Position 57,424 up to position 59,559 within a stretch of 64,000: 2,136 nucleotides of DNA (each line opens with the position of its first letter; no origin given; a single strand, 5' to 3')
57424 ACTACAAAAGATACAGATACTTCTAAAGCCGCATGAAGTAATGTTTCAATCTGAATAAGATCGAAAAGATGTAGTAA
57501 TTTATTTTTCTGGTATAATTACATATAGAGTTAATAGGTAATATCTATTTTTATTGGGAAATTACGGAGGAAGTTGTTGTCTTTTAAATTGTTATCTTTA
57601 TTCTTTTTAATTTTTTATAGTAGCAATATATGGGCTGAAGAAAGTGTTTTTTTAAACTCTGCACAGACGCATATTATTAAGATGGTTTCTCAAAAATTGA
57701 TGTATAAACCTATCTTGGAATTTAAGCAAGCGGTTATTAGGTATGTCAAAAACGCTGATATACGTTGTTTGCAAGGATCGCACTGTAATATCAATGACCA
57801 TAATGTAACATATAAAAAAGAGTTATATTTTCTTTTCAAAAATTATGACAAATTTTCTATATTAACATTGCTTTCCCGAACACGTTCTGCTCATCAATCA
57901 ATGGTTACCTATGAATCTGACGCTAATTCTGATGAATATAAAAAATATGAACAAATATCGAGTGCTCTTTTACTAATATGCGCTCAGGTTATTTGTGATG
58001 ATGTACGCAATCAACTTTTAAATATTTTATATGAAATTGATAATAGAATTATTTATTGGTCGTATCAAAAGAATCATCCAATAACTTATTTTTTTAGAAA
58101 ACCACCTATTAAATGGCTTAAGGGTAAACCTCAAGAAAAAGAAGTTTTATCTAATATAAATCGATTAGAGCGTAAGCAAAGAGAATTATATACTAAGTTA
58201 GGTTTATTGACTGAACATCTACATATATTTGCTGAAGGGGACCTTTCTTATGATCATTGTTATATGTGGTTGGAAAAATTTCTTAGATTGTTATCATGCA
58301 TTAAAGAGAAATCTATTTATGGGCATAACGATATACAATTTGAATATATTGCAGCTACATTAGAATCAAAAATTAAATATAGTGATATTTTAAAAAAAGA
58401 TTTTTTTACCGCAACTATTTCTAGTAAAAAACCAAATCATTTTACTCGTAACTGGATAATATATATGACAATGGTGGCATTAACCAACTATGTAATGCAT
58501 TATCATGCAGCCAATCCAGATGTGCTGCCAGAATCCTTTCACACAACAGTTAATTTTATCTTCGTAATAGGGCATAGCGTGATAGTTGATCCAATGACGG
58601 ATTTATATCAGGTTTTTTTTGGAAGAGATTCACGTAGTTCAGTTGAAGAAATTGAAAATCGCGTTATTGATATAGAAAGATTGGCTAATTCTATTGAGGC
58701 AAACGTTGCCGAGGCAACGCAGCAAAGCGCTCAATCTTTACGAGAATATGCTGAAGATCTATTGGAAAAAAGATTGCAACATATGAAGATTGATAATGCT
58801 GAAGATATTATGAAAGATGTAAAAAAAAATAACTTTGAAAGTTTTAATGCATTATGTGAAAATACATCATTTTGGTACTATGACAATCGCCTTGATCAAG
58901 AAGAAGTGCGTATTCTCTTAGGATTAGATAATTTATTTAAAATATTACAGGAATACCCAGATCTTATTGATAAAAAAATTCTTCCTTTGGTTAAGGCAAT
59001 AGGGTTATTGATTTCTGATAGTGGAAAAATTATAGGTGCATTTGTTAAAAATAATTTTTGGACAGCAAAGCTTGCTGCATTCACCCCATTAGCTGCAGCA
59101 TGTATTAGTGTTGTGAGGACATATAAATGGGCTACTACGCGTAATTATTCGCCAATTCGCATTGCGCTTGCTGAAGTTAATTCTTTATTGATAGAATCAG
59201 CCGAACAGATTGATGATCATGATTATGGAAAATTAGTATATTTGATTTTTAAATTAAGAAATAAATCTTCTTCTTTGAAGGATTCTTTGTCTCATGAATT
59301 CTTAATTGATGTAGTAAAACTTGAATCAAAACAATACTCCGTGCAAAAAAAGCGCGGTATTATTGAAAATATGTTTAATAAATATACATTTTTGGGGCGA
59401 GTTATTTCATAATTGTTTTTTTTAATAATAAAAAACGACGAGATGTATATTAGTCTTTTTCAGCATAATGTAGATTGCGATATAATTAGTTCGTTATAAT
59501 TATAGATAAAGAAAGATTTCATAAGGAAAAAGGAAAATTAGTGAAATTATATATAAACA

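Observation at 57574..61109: Tandem pair of large secreted paralogs (612 and 522 aa) of an unrecognised family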

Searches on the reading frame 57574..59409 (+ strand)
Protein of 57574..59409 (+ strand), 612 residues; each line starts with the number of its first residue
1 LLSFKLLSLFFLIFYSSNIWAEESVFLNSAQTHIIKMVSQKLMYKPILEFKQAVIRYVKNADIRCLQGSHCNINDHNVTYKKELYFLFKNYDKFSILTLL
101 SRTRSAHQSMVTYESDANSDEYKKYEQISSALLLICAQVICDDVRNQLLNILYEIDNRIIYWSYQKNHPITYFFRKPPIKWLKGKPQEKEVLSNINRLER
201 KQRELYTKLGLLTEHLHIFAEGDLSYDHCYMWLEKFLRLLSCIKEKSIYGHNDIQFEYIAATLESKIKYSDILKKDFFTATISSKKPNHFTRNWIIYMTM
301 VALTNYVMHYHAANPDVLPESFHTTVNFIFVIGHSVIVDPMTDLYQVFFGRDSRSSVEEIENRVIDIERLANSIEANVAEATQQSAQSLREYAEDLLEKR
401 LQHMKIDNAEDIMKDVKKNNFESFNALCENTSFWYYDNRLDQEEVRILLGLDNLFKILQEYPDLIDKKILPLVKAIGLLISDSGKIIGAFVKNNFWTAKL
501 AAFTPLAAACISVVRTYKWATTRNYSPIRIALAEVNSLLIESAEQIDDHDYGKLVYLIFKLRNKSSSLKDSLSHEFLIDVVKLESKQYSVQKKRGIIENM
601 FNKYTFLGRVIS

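Call 4: search_protein_families(library=pfam, proteins=[window:57574-59409:+], max_evalue=1)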
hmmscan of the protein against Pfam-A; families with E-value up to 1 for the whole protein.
window:57574-59409:+ (612 aa): 2 families
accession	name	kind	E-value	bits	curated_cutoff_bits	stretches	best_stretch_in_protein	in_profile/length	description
PF08637.16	NCA2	-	0.00011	22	20.6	1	525-604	197-289/289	ATP synthase regulation protein NCA2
PF25623.1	T4_CASP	-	0.058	13.4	27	1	358-424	36-103/247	T4-phage like capsid assembly scaffolding protein family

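Call 5: search_protein_families(library=ncbifam, proteins=[window:57574-59409:+], max_evalue=1)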
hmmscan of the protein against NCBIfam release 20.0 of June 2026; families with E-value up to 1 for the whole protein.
window:57574-59409:+ (612 aa): 1 family
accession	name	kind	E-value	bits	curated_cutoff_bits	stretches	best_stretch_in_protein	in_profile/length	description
NF006612.0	PRK09174.1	equivalog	0.046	13.4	183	1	354-432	104-177/204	F0F1 ATP synthase subunit B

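Call 10: find_homologous_proteins(query=window:57574-59409:+)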
Query window:57574-59409:+ (612 aa): 22 proteins with E <= 0.001 among 8000 candidates.
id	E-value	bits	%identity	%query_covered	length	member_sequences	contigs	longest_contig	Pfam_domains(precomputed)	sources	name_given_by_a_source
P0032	0.0e+0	1368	100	100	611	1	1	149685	-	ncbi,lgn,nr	ncbi:MAG TPA: hypothetical protein VLB80_01190 [Candidatus Babeliales bacterium]|nr:hypothetical pro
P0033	1.7e-231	788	61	96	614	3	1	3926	-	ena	-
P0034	2.3e-225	768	61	93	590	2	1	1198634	-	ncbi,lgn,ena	-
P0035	1.0e-213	729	59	93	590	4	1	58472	-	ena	-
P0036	2.8e-205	701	54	97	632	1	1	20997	-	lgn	-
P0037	7.8e-203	693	53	97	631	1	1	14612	-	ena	-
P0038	1.2e-198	679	56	92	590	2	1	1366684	-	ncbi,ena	-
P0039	1.2e-196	673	54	92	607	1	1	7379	-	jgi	jgi:hypothetical protein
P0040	4.7e-194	664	53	92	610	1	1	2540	PF08637.17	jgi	jgi:hypothetical protein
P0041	4.8e-194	664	54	92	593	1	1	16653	-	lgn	-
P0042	2.8e-156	540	44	97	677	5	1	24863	PF08637.17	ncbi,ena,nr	ncbi:MAG TPA: hypothetical protein VKR54_03965 [Candidatus Babeliales bacterium]|nr:hypothetical pro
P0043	3.0e-144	500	52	53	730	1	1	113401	PF08637.17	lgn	-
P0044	8.1e-144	498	41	96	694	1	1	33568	PF08637.17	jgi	jgi:hypothetical protein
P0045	9.6e-136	472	43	92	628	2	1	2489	-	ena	-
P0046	6.7e-132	459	38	96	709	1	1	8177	-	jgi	jgi:hypothetical protein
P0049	7.4e-125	436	41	92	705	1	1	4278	PF08637.17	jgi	jgi:hypothetical protein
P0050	3.2e-122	427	41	94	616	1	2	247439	PF08637.17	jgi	jgi:hypothetical protein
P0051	9.9e-119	416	39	96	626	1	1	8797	PF08637.17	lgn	-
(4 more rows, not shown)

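Call 69: predict_structure(alignment_id=A4)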
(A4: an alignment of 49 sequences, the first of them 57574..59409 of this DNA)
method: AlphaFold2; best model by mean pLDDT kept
length: 612 residues; sequences in the alignment: 49
mean_pLDDT: 77.1   pTM: 0.65
mean pLDDT of the five models: 77.1, 75.4, 71.8, 71.7, 71.7
residues with pLDDT >= 90: 197; 70-90: 195; 50-70: 181; < 50: 39
segments of 3 or more residues with pLDDT < 50: 15-28, 37-44, 496-500, 503-505, 610-612
pLDDT, mean of each block of 10 residues (from residue 1): 59 49 46 49 61 90 82 73 91 94 94 90 92 95 93 96 95 88 91 97 96 91 88 93 68 81 90 88 89 85 78 67 57 58 55 62 71 64 68 79 83 85 78 54 66 68 61 60 56 52 55 66 80 92 89 95 83 86 89 93 73 38
secondary structure, 60 per line:
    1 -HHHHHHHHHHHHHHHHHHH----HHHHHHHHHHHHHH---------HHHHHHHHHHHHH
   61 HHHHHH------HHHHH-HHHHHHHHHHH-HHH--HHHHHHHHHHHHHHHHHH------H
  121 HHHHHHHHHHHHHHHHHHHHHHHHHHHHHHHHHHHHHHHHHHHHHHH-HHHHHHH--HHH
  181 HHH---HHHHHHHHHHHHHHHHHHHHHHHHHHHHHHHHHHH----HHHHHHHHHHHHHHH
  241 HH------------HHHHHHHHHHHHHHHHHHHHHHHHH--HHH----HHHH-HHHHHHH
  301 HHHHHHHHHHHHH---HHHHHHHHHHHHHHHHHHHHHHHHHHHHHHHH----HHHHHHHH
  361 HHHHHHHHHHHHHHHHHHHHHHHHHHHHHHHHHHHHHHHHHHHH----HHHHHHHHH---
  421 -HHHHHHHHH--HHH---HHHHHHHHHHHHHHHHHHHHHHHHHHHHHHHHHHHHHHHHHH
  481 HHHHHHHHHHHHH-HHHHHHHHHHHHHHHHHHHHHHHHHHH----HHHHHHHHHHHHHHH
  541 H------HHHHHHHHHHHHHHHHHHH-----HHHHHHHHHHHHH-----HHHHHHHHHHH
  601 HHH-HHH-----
elements in order: H2-20 H25-38 H48-66 H73-77 H79-89 H96-113 H120-167 H169-175 H178-183 H187-221 H226-242 H255-279 H289-292 H294-313 H317-348 H353-404 H409-417 H422-430 H439-493 H495-521 H526-541 H548-566 H572-584 H590-603

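Call 74: fold_search(model_id=the predicted structure, library=pdb)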
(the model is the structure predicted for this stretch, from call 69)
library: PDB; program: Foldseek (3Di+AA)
matches with E <= 10: 311; with E <= 0.001: 0
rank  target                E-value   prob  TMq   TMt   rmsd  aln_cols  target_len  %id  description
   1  8snb_1H               7.7e-02  0.51  0.13  0.18  39.1       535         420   10  atomic model of sea urchin sperm doublet microtubule (48-nm periodicity) (released 2023-06-28)
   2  8snb_1G               3.0e-01  0.51  0.13  0.24  25.3       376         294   12  atomic model of sea urchin sperm doublet microtubule (48-nm periodicity) (released 2023-06-28)
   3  9cpc_3E               3.9e-01  0.38  0.15  0.22  34.8       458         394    8  Atomic model of porcine brain ventricles cilia doublet microtubule (48-nm periodicity) (released 2024-10-23)
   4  8snb_1E               4.1e-01  0.38  0.16  0.22  40.1       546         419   10  atomic model of sea urchin sperm doublet microtubule (48-nm periodicity) (released 2023-06-28)
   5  8snb_8K               5.3e-01  0.13  0.09  0.15  24.5       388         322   12  atomic model of sea urchin sperm doublet microtubule (48-nm periodicity) (released 2023-06-28)
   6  8to0_g                6.0e-01  0.14  0.11  0.16  29.6       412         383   13  48-nm repeating structure of doublets from mouse sperm flagella (released 2023-11-01)
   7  8to0_AI               6.6e-01  0.10  0.10  0.14  40.7       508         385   11  48-nm repeating structure of doublets from mouse sperm flagella (released 2023-11-01)
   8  8wdf                  6.9e-01  0.14  0.11  0.21  20.0       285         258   11  Chemoreceptor PilJ from Pseudomonas aeruginosa PA14 (released 2024-07-24)
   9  8iyj_C1               7.2e-01  0.16  0.13  0.18  43.0       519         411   11  Cryo-EM structure of the 48-nm repeat doublet microtubule from mouse sperm (released 2023-07-05)
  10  8iyj_C3               7.2e-01  0.12  0.11  0.14  42.9       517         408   11  Cryo-EM structure of the 48-nm repeat doublet microtubule from mouse sperm (released 2023-07-05)
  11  9cpc_3F               7.5e-01  0.28  0.15  0.22  35.4       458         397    8  Atomic model of porcine brain ventricles cilia doublet microtubule (48-nm periodicity) (released 2024-10-23)
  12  1rkc_A                8.2e-01  0.18  0.12  0.24  26.6       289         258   11  Human vinculin head (1-258) in complex with talin's vinculin binding site 3 (residues 1944-1969) (released 2004-01-13)
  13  8otz_Cq               8.2e-01  0.15  0.13  0.18  34.3       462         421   12  48-nm repeat of the native axonemal doublet microtubule from bovine sperm (released 2023-11-22)
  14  9cpb_5R               8.2e-01  0.10  0.11  0.14  35.1       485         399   12  Atomic model of bovine Fallopian tube cilia doublet microtubule (48-nm periodicity) (released 2024-10-30)
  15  8iyj_C4               8.5e-01  0.11  0.11  0.16  28.6       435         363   11  Cryo-EM structure of the 48-nm repeat doublet microtubule from mouse sperm (released 2023-07-05)
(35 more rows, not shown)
